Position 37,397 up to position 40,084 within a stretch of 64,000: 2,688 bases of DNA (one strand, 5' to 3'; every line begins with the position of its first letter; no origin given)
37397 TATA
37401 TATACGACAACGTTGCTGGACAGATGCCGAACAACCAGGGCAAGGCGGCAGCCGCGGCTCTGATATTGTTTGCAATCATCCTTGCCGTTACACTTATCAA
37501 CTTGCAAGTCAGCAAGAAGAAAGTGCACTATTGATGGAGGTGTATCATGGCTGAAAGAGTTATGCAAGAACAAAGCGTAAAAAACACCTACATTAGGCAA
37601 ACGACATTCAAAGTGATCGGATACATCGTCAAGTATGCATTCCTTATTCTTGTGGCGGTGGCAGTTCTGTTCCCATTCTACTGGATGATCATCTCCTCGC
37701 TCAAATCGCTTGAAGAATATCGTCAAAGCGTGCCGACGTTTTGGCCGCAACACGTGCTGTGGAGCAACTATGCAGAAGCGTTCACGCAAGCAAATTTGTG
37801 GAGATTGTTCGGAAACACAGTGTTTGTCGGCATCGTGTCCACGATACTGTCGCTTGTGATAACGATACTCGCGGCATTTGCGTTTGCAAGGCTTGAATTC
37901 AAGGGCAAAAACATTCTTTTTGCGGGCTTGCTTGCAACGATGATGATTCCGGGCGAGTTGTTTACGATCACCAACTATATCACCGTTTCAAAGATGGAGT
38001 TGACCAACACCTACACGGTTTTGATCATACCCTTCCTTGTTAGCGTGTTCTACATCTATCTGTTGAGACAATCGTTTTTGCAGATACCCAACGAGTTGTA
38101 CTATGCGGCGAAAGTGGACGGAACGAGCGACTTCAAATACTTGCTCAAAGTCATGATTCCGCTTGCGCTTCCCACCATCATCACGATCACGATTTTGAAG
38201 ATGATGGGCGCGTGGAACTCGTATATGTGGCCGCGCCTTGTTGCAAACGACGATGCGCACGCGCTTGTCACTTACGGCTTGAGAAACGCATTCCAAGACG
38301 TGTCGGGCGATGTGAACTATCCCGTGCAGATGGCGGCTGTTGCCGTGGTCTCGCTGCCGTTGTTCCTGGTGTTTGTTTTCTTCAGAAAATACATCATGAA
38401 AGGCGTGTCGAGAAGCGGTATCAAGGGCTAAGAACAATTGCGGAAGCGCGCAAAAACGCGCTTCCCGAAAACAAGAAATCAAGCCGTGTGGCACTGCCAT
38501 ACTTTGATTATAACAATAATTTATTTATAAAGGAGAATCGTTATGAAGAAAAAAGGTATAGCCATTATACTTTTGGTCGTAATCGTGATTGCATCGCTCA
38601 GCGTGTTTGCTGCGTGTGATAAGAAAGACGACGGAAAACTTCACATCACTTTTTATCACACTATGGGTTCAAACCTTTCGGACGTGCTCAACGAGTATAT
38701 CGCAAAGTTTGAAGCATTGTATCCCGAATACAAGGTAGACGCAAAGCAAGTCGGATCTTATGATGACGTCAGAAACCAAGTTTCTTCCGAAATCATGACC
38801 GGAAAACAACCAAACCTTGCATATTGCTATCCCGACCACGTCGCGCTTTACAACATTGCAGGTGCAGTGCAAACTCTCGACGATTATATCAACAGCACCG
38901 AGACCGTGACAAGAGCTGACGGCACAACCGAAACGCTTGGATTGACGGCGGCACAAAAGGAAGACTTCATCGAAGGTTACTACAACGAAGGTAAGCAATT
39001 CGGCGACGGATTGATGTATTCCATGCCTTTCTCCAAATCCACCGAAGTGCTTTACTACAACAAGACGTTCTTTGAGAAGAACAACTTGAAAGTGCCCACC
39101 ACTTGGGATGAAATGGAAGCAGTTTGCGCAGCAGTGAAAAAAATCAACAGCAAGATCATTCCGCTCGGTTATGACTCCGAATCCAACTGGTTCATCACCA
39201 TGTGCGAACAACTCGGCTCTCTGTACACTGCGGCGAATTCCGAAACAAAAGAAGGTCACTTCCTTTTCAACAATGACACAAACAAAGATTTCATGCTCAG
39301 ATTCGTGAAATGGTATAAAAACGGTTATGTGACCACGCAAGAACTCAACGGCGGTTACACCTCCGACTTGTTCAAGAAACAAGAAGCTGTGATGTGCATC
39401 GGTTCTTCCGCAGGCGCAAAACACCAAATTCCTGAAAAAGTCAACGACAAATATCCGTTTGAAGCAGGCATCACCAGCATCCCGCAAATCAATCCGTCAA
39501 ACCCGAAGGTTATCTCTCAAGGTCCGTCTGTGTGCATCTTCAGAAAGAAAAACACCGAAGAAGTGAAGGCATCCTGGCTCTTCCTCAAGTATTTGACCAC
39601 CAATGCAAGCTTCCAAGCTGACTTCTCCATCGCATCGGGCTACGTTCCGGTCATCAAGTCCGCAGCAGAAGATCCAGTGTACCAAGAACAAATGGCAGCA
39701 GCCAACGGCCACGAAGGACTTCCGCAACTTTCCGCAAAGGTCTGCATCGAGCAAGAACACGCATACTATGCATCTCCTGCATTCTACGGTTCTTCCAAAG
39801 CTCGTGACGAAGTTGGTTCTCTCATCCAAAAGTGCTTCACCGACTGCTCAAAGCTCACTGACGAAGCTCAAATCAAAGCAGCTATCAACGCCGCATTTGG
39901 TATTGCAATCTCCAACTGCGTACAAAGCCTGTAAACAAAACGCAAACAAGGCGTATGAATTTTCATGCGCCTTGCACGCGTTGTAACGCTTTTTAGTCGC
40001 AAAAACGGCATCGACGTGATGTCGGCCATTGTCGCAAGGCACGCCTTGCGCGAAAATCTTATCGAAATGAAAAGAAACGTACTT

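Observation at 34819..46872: Candidate extracellular nucleic-acid capture, degradation and uptake locus: ABC importer, SNase lipoprotein, giant multi-OB lipoprotein, facing two NrnA paralogs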

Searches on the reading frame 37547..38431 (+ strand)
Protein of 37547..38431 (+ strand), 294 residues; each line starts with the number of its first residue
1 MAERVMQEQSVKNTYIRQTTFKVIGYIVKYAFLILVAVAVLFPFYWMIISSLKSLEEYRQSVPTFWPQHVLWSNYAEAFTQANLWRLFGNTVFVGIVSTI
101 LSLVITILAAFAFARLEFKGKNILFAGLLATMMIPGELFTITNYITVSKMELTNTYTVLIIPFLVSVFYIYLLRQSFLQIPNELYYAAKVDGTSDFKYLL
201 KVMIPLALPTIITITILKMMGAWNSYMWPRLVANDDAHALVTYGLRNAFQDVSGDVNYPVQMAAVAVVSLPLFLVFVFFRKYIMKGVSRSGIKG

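Call 4: search_protein_families(library=pfam, proteins=[window:37547-38431:+], max_evalue=0.01)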
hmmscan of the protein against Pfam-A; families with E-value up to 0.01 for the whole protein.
window:37547-38431:+ (294 aa): 1 family
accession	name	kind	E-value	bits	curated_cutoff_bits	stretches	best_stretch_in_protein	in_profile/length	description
PF00528.27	BPD_transp_1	-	1.9e-16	60.8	26.4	1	104-288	3-183/184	Binding-protein-dependent transport system inner membrane component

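Call 5: search_protein_families(library=ncbifam, proteins=[window:37547-38431:+], max_evalue=0.01)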
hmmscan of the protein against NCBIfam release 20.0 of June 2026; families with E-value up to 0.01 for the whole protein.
window:37547-38431:+ (294 aa): 18 families
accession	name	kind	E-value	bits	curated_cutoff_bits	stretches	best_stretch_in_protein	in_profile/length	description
NF008210.0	PRK10973.1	equivalog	7.7e-30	104.5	297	1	28-287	11-276/281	sn-glycerol-3-phosphate ABC transporter permease UgpE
NF040932.1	ABC_arch_GlcU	equivalog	1.5e-26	93.7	340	1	27-289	3-266/272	glucose ABC transporter permease GlcU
NF008231.0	PRK10998.1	equivalog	4.6e-18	65.8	261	1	28-294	15-296/296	maltose ABC transporter permease MalG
TIGR01581.1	Mo_ABC_porter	hypoth_equivalog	2e-10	40.6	210.3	1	72-218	7-167/225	ABC transporter permease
NF007047.0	PRK09500.1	equivalog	9.9e-10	38.4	326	1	26-218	4-192/257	spermidine/putrescine ABC transporter permease PotC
NF040839.1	tungstate_WtpB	equivalog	3.6e-09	36.6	340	1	76-219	34-190/251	tungstate ABC transporter permease WtpB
NF011624.0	PRK15050.1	equivalog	1.1e-06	28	247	1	175-283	182-286/297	2-aminoethylphosphonate ABC transporter permease subunit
NF006939.0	PRK09421.1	equivalog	2.7e-06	27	262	1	90-136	14-60/230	molybdate ABC transporter permease subunit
TIGR02141.1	modB_ABC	equivalog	1.1e-05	25.2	182.6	1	93-218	5-144/208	molybdate ABC transporter permease subunit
TIGR03262.1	PhnU2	equivalog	2.2e-05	23.3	593.25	1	58-277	26-251/546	putative 2-aminoethylphosphonate ABC transporter permease subunit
NF040733.1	ABC_perm_U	equivalog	9.7e-05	22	295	1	151-255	117-218/251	ABC transporter permease subunit SaoP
NF007963.0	PRK10683.1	equivalog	0.00017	21.1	489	1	160-287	195-313/317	putrescine ABC transporter permease PotH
NF007044.0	PRK09497.1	equivalog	0.00071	19.1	348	1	153-280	149-273/285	spermidine/putrescine ABC transporter permease PotB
TIGR00969.1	3a0106s02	subfamily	0.00076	19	240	0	72-128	47-103/272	sulfate ABC transporter permease subunit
NF008196.0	PRK10952.1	equivalog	0.0011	17.9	439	1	170-220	224-274/356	glycine betaine/L-proline ABC transporter permease ProW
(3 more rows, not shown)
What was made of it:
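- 37547..38431 (+): CUT1-type permease B (UgpE/MalG-like). Best NCBIfam match is UgpE, 7.7e-30 (calls 4, 5).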

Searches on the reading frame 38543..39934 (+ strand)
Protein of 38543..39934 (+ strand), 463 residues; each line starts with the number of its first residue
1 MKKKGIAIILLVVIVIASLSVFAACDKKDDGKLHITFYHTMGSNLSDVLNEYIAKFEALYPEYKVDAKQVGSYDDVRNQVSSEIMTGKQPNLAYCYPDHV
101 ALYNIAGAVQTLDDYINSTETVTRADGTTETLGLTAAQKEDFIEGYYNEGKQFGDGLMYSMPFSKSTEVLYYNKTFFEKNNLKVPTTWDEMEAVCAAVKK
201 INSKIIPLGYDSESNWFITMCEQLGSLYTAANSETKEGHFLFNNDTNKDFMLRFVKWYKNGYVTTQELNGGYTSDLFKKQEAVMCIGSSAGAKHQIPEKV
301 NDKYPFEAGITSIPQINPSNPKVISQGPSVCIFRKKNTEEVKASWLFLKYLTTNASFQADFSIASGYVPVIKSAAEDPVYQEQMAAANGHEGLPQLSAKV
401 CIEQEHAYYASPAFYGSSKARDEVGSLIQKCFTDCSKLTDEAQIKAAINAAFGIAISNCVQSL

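Call 4: search_protein_families(library=pfam, proteins=[window:38543-39934:+], max_evalue=0.01)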
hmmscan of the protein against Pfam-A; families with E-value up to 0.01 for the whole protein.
window:38543-39934:+ (463 aa): 2 families
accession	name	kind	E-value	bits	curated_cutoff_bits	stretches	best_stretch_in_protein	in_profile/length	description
PF13416.11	SBP_bac_8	-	3.9e-41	142.1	27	1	51-385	1-276/279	Bacterial extracellular solute-binding protein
PF01547.30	SBP_bac_1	-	2.7e-24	87.1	26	1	43-355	2-304/307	Bacterial extracellular solute-binding protein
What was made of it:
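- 38543..39934 (+): Solute-binding lipoprotein of the phosphate-ester (UgpB/GPC/dinucleotide) branch of CUT1. SBP_bac_8, 3.9e-41 (call 4).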

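Call 5: search_protein_families(library=ncbifam, proteins=[window:38543-39934:+], max_evalue=0.01)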
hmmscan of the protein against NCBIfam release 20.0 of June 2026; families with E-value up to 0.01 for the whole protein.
window:38543-39934:+ (463 aa): 6 families
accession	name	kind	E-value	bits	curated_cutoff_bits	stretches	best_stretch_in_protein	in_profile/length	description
NF008211.0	PRK10974.1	equivalog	6.2e-20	71.2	411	1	20-376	14-357/439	sn-glycerol-3-phosphate ABC transporter substrate-binding protein UgpB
TIGR03850.1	bind_CPR_0540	equivalog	2.4e-12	46.2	299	1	12-203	7-196/437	carbohydrate ABC transporter substrate-binding protein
NF045826.1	lipo_P68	equivalog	2.4e-10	39.5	200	1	3-175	1-171/669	P68 family surface lipoprotein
TIGR03851.1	chitin_NgcE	equivalog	1.9e-06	27.1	399.65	1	152-213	148-206/450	N-acetylglucosamine/diacetylchitobiose ABC transporter substrate-binding protein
NF040930.1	ABC_arch_GlcS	equivalog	1.5e-05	24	500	1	35-192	1-148/444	glucose ABC transporter substrate-binding protein GlcS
NF053763.1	ABCarbgalBndGanS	equivalog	0.00018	20.4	700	1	151-196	131-174/420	galactooligosaccharide ABC transporter substrate-binding protein GanS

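Call 16: search_solved_structures(query=window:38543-39934:+, max_evalue=0.001)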
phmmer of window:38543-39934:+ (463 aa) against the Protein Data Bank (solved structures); distinct sequences matched with E-value up to 0.001: 44.
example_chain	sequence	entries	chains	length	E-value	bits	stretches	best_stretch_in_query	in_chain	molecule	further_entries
7c0x_A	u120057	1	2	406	1.7e-21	79.7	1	152-385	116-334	Sugar ABC transporter, periplasmic sugar-binding protein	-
7c0f_A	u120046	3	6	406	1.8e-21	79.7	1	152-385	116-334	Sugar ABC transporter, periplasmic sugar-binding protein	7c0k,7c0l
7c0u_A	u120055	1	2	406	4.5e-21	78.3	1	152-385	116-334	Sugar ABC transporter, periplasmic sugar-binding protein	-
7c0t_A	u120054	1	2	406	4.5e-21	78.3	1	150-385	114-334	Sugar ABC transporter, periplasmic sugar-binding protein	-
7c0y_A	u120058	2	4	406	4.8e-21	78.3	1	152-385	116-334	Sugar ABC transporter, periplasmic sugar-binding protein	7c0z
7c0o_A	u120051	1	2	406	5.8e-21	78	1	150-385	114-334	Sugar ABC transporter, periplasmic sugar-binding protein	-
7c0r_A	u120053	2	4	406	8.9e-21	77.4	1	150-385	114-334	Sugar ABC transporter, periplasmic sugar-binding protein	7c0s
7c14_A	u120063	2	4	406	1.1e-20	77.1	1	152-385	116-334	Sugar ABC transporter, periplasmic sugar-binding protein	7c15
7c0v_A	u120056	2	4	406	1.3e-20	76.9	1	71-385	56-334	Sugar ABC transporter, periplasmic sugar-binding protein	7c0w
7c16_A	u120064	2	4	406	3.3e-20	75.5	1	152-385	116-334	Sugar ABC transporter, periplasmic sugar-binding protein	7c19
7c1b_A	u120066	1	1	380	1.7e-17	66.6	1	152-385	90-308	Sugar ABC transporter, periplasmic sugar-binding protein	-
9lff_A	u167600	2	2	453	2.8e-13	52.7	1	31-376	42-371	SN-glycerol-3-phophate ABC transporter, periplasmic SN-glycerol-3-phosphate-binding protei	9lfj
6x84_A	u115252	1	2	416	1.4e-10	43.7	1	35-375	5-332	sn-glycerol-3-phosphate-binding periplasmic protein UgpB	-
4aq4_A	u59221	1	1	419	2.1e-10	43.2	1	35-375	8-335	SN-GLYCEROL-3-PHOSPHATE-BINDING PERIPLASMIC PROTEIN UGPB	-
7ehp_A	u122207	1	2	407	8.2e-10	41.3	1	134-386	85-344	chitin oligosaccahride binding protein NagB1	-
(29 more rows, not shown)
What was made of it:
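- Chitin and malto-oligosaccharide binders appear among the PDB hits (calls 4, 16).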

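Call 18: search_solved_structures(query=window:38543-39934:+, max_evalue=1e-12, show_alignments=2)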
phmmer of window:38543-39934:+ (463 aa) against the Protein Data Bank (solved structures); distinct sequences matched with E-value up to 1e-12: 12.
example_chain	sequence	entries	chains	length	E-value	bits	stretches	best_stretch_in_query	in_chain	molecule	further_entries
7c0x_A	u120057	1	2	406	1.7e-21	79.7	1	152-385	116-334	Sugar ABC transporter, periplasmic sugar-binding protein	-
7c0f_A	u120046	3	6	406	1.8e-21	79.7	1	152-385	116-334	Sugar ABC transporter, periplasmic sugar-binding protein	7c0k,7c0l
7c0u_A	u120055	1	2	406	4.5e-21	78.3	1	152-385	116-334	Sugar ABC transporter, periplasmic sugar-binding protein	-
7c0t_A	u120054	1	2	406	4.5e-21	78.3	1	150-385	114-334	Sugar ABC transporter, periplasmic sugar-binding protein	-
7c0y_A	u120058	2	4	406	4.8e-21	78.3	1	152-385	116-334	Sugar ABC transporter, periplasmic sugar-binding protein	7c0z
7c0o_A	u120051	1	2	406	5.8e-21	78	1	150-385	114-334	Sugar ABC transporter, periplasmic sugar-binding protein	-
7c0r_A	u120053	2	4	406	8.9e-21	77.4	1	150-385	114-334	Sugar ABC transporter, periplasmic sugar-binding protein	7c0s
7c14_A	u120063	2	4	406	1.1e-20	77.1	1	152-385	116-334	Sugar ABC transporter, periplasmic sugar-binding protein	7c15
7c0v_A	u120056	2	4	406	1.3e-20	76.9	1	71-385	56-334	Sugar ABC transporter, periplasmic sugar-binding protein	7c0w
7c16_A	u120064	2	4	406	3.3e-20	75.5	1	152-385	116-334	Sugar ABC transporter, periplasmic sugar-binding protein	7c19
7c1b_A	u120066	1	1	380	1.7e-17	66.6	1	152-385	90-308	Sugar ABC transporter, periplasmic sugar-binding protein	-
9lff_A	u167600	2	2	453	2.8e-13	52.7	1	31-376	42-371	SN-glycerol-3-phophate ABC transporter, periplasmic SN-glycerol-3-phosphate-binding protei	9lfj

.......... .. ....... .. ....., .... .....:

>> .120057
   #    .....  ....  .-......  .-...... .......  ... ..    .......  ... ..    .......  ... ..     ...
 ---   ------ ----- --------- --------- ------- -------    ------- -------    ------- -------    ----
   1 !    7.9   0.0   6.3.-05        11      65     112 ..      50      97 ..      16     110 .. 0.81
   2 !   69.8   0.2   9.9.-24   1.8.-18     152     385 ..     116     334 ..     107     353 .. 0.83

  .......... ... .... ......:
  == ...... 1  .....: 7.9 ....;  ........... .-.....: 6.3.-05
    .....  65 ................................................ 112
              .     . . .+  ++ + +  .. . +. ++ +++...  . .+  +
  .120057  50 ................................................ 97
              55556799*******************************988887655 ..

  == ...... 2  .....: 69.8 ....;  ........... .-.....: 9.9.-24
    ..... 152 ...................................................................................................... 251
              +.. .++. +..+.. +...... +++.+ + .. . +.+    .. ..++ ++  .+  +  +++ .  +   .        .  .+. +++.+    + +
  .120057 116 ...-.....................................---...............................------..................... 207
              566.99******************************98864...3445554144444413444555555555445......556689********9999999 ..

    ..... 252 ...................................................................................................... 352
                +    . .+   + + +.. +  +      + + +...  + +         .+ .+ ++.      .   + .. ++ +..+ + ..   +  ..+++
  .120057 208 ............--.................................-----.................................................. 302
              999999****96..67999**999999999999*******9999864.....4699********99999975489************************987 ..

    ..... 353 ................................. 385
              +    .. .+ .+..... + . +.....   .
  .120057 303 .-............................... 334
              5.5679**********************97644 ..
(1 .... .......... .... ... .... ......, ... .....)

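Call 81: search_solved_structures(query=A5, max_evalue=0.000001, show_alignments=1)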
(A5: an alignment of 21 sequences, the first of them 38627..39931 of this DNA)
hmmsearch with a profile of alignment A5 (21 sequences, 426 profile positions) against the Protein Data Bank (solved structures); distinct sequences matched with E-value up to 0.000001: 47.
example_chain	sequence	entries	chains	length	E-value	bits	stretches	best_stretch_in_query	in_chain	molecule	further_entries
7c0x_A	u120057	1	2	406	4.7e-23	84.6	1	125-364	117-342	Sugar ABC transporter, periplasmic sugar-binding protein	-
7c0f_A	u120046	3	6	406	5.2e-23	84.4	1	125-364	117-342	Sugar ABC transporter, periplasmic sugar-binding protein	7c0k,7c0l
7c0v_A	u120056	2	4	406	8.6e-23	83.7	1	126-364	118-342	Sugar ABC transporter, periplasmic sugar-binding protein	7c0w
7c0t_A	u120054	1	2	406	1.1e-22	83.3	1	126-364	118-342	Sugar ABC transporter, periplasmic sugar-binding protein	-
7c0o_A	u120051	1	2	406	1.9e-22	82.6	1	125-364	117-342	Sugar ABC transporter, periplasmic sugar-binding protein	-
7c0y_A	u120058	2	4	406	2.1e-22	82.5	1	126-364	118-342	Sugar ABC transporter, periplasmic sugar-binding protein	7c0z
7c0u_A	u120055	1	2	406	2.3e-22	82.3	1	125-364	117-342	Sugar ABC transporter, periplasmic sugar-binding protein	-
7c0r_A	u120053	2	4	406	3e-22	82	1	126-364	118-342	Sugar ABC transporter, periplasmic sugar-binding protein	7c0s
7c16_A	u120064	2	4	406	3e-22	81.9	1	126-364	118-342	Sugar ABC transporter, periplasmic sugar-binding protein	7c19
7c14_A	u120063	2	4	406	6.1e-22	80.9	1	125-364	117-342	Sugar ABC transporter, periplasmic sugar-binding protein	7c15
7c1b_A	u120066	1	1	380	1e-15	60.4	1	126-364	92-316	Sugar ABC transporter, periplasmic sugar-binding protein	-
6x84_A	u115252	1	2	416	2.2e-15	59.3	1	5-363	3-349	sn-glycerol-3-phosphate-binding periplasmic protein UgpB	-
4aq4_A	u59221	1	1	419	3.4e-15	58.7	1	5-363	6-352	SN-GLYCEROL-3-PHOSPHATE-BINDING PERIPLASMIC PROTEIN UGPB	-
9lff_A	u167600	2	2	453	8.1e-14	54.2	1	4-177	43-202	SN-glycerol-3-phophate ABC transporter, periplasmic SN-glycerol-3-phosphate-binding protei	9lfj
2hq0_A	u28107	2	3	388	1.6e-13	53.2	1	126-198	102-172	Sugar ABC transporter, sugar-binding protein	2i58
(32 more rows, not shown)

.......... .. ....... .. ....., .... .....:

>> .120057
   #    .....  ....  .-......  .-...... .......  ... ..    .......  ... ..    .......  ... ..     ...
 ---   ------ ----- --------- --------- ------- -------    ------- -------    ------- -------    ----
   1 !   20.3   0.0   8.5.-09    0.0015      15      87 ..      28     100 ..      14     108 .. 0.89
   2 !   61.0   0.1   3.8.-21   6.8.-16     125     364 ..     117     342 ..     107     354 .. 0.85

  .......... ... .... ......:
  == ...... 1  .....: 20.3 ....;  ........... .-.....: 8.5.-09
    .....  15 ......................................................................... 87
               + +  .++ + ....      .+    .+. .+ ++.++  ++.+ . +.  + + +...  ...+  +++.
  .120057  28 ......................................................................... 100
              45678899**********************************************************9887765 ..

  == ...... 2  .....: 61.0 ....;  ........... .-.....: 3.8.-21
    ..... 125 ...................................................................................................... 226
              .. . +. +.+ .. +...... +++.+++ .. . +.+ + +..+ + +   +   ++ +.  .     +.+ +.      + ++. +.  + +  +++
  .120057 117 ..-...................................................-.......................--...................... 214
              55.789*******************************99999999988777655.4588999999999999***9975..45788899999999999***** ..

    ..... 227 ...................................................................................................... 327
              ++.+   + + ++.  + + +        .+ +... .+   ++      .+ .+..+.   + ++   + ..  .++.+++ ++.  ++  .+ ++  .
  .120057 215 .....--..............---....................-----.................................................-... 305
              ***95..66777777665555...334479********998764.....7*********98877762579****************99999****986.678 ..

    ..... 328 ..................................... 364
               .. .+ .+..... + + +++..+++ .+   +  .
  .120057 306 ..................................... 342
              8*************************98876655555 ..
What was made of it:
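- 38543..39934 (+): The best PDB relative is 7C0F/7C0X at 1.8e-21 for the single sequence and 5e-23 for the family profile, ahead of UgpB at 2e-15 (calls 16, 81).
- On Dinucleotide-binding protein (7C0F type): The 7C0F/7C0X series is the top hit, at 1.8e-21 for the single sequence and 5e-23 for the profile (calls 16, 81).
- Closest known: Thermus thermophilus dinucleotide. Same: It is the closest solved relative of the SBP by sequence and by family profile (calls 16, 81).
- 7C0F outranks every UgpB (calls 16, 81).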

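Call 89: search_protein_families(library=padloc, proteins=[window:38543-39934:+], max_evalue=0.001)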
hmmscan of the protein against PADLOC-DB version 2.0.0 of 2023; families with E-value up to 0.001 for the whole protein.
window:38543-39934:+ (463 aa): 0 families
